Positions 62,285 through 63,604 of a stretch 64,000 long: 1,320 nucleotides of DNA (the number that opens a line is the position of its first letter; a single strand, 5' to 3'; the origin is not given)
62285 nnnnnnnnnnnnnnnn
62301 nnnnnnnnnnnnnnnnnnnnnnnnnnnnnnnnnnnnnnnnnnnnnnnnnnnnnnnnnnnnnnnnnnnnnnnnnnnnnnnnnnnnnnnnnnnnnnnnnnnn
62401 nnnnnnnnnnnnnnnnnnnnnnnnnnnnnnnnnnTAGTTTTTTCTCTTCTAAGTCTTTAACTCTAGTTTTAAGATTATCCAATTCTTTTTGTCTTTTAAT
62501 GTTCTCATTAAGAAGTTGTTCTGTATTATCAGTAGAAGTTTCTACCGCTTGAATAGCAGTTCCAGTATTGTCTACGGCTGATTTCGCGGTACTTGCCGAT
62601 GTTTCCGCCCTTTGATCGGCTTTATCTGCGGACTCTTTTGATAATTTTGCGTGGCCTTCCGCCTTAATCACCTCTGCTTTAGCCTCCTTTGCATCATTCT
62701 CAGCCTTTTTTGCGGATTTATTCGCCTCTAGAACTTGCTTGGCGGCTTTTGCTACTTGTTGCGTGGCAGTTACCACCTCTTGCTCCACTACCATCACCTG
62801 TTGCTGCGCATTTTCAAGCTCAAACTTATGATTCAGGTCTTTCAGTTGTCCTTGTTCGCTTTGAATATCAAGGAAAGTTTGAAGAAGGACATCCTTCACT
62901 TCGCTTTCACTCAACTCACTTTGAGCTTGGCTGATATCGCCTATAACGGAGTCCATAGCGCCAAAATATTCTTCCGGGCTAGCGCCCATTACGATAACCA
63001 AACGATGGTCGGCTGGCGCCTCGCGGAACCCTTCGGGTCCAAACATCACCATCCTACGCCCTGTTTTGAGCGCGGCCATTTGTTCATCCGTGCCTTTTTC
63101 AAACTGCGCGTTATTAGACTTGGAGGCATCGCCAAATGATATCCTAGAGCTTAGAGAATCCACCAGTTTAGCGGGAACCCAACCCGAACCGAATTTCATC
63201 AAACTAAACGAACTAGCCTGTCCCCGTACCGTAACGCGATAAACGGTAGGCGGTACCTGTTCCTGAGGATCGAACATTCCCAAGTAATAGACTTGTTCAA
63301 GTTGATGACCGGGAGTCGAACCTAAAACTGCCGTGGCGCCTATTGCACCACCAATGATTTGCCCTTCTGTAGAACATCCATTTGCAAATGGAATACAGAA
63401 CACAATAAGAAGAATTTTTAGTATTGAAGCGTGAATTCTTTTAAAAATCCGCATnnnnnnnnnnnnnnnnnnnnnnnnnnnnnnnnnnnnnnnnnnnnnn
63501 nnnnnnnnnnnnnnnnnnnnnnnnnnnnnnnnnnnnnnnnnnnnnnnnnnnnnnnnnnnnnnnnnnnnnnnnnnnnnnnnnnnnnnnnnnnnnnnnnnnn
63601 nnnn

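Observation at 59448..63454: Translationally coupled pair of large uncharacterised lipoproteins (340 aa and 995 aa): candidate novel envelope system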

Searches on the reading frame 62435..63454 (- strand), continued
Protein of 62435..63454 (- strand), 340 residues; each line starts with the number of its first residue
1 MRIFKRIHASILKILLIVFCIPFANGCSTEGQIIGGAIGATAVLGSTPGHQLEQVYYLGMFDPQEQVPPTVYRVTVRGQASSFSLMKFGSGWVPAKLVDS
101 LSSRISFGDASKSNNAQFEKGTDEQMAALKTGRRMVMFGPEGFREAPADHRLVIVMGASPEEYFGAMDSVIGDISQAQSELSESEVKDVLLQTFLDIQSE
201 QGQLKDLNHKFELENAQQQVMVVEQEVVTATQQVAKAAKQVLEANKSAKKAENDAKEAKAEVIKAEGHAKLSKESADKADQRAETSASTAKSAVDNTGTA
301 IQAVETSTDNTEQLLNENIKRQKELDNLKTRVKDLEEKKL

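Call 51: search_protein_families(library=phrogs, proteins=[window:62435-63454:-], max_evalue=0.1)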
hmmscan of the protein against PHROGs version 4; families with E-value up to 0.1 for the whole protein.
window:62435-63454:- (340 aa): 10 families
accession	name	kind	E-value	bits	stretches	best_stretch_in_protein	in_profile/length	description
phrog_7697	-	tail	0.00057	19.2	1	214-313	140-242/1090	tail fiber protein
phrog_4242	-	tail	0.0029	17.9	1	208-308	223-325/628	tail fiber protein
phrog_295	-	tail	0.0034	17.2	1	194-308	76-183/794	tail fiber protein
phrog_13173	-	tail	0.0038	16.8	1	214-303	100-192/674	tail fiber protein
phrog_24369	-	tail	0.0045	15.6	1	206-312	68-170/1396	tail fiber protein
phrog_25538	-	unknown function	0.015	15.8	1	205-291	167-249/293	-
phrog_23531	-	unknown function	0.038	15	1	107-138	15-46/48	-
phrog_6578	-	tail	0.04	12.6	1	228-326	134-225/1210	tail fiber protein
phrog_167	-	tail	0.048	12.3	1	176-335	81-254/1555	tail length tape measure protein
phrog_35372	-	unknown function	0.05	14.4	1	214-310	39-133/158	-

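Call 58: search_protein_representatives(alignment_id=A1)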
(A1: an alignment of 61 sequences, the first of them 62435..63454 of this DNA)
Query: 61 sequences, 227 profile positions. Proteins with E-value up to 0.001 (for the whole library): 387; up to 1e-10: 211; up to 1e-30: 151. The best 150 are listed.
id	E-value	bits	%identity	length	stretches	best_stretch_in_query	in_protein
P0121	4.2e-92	323.7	-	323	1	19-225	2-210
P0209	1.3e-84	299.2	-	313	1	9-220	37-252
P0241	1.7e-82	292.2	-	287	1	9-218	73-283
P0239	4.0e-82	291.0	-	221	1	7-217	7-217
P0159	4.4e-82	290.9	-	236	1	10-216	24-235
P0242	2.3e-81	288.6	-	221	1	12-212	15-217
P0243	3.5e-80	284.7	-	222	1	12-217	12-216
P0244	1.6e-79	282.6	-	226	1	9-215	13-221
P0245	3.1e-78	278.3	-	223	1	11-217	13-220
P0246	8.1e-78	276.9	-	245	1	33-223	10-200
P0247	6.1e-76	270.8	-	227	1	13-214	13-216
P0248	6.5e-76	270.7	-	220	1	12-214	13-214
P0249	1.1e-75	269.9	-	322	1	13-221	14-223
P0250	1.4e-75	269.6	-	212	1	9-214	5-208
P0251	8.4e-75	267.1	-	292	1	6-217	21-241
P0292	4.0e-64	232.1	-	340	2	10-117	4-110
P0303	6.6e-62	224.9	-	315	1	13-205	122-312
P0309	6.0e-61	221.8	-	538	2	9-123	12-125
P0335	4.4e-55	202.6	-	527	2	15-131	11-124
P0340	2.9e-54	199.9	-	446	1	10-147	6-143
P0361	6.6e-42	159.5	-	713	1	38-213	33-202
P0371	1.3e-37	145.4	-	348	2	8-113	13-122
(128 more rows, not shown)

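Call 60: search_protein_families(library=pfam, proteins=[P0309, P0335, P0340, P0361, P0292, P0371, P0249, P0303], max_evalue=0.01)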
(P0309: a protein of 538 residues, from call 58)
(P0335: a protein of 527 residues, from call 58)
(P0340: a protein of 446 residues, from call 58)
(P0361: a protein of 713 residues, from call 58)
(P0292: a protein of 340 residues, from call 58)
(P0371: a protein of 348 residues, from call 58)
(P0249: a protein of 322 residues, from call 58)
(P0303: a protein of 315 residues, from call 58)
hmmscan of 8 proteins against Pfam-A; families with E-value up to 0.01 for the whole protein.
P0309 (538 aa): 0 families

P0335 (527 aa): 0 families

P0340 (446 aa): 0 families

P0361 (713 aa): 24 families
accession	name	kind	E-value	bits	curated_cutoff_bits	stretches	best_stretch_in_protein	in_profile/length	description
PF22544.2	HYDIN_VesB_CFA65-like_Ig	-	2.8e-56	188.4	25.5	5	616-706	5-99/100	HYDIN/CFA65/VesB-like, Ig-like domain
PF15780.11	ASH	-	2.3e-52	175.7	27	5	619-697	13-94/98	Abnormal spindle-like microcephaly-assoc'd, ASPM-SPD-2-Hydin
PF07610.17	DUF1573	-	7.2e-41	138.6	26.1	5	215-297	7-91/98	Protein of unknown function (DUF1573)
PF22073.2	Cep192_D4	-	5.5e-36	123.6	35.5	3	619-708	10-111/112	Cep192 domain 4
PF24507.1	Ig_CFAP65_4th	-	2.2e-22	79.7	27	1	656-707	25-75/76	CFAP65, fourth Ig-like domain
PF24798.1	Ig-CFAP74_4th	-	6.5e-18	65.1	28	1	518-592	5-81/95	CFAP74 forth Ig-like domain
PF22067.2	Cep192_D3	-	1.9e-16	60.4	27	0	221-288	13-83/99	Cep192 domain 3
PF25249.1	Ig_CFAP65_7th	-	2.4e-13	50.4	28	0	258-291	54-87/120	CFAP65, seventh Ig-like domain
PF24771.2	Ig_CFAP74_1st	-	1.9e-12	47.8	29.2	0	418-493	8-88/97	CFAP74 first Ig-like domain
PF24291.1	Ig_CFAP65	-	1.6e-10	41.3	27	0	359-408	70-118/121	Cilia- and flagella-associated protein 65-like, Ig-like domain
PF12371.14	TMEM131_like_N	-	1.1e-09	38.8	28.8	0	619-690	7-81/84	Transmembrane protein 131-like N-terminal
PF07705.17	CARDB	-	2.3e-09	37.8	22.7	0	310-392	3-87/101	CARDB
PF22065.2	Cep192_D7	-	8.8e-08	32.5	27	0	252-282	67-97/125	Cep192 domain 7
PF22066.2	Cep192_D8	-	6e-07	30.1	33.5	0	514-596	8-90/101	Cep192 domain 8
PF22060.2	Cep192_D1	-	9.3e-07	29.1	27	0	565-605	70-109/123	Cep192 domain 1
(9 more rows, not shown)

P0292 (340 aa): 1 family
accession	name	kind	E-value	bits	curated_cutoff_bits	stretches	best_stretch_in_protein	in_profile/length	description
PF18476.7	PIN_8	-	5.8e-05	23.6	26.1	1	133-267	42-177/227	PIN like domain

P0371 (348 aa): 0 families

P0249 (322 aa): 0 families

P0303 (315 aa): 0 families
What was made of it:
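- Extracytoplasmic setting: variant P0361 fuses the core to five Ig-like repeats (call 60). Variant P0361 fuses the small core to five Ig-like HYDIN/ASH/DUF1573 repeats, which are typical of cell-surface proteins (call 60).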

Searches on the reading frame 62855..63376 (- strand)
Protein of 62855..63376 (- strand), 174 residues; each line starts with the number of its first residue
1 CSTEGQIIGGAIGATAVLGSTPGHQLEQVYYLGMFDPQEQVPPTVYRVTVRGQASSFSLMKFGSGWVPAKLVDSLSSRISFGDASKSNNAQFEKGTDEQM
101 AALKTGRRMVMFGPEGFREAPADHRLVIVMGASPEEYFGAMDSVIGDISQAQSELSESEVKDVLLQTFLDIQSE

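Call 49: search_dna_similar(query=window:62855-63376:-, collection=plasmids, mode=protein, max_evalue=0.001, max_rows=15)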
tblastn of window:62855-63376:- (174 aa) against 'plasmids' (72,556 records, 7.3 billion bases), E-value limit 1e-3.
No match.

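Call 50: search_dna_similar(query=window:62855-63376:-, collection=phages, mode=protein, max_evalue=0.001, max_rows=10)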
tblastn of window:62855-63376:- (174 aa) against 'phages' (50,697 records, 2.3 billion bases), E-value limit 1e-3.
No match.
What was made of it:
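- On Known anti-phage defence systems: No tblastn hit in 72,556 plasmids or 50,697 phage records (calls 49, 50).
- No plasmid or phage copies (calls 49, 50).
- Tried and rejected: Plasmid and phage carriage: none (calls 49, 50).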
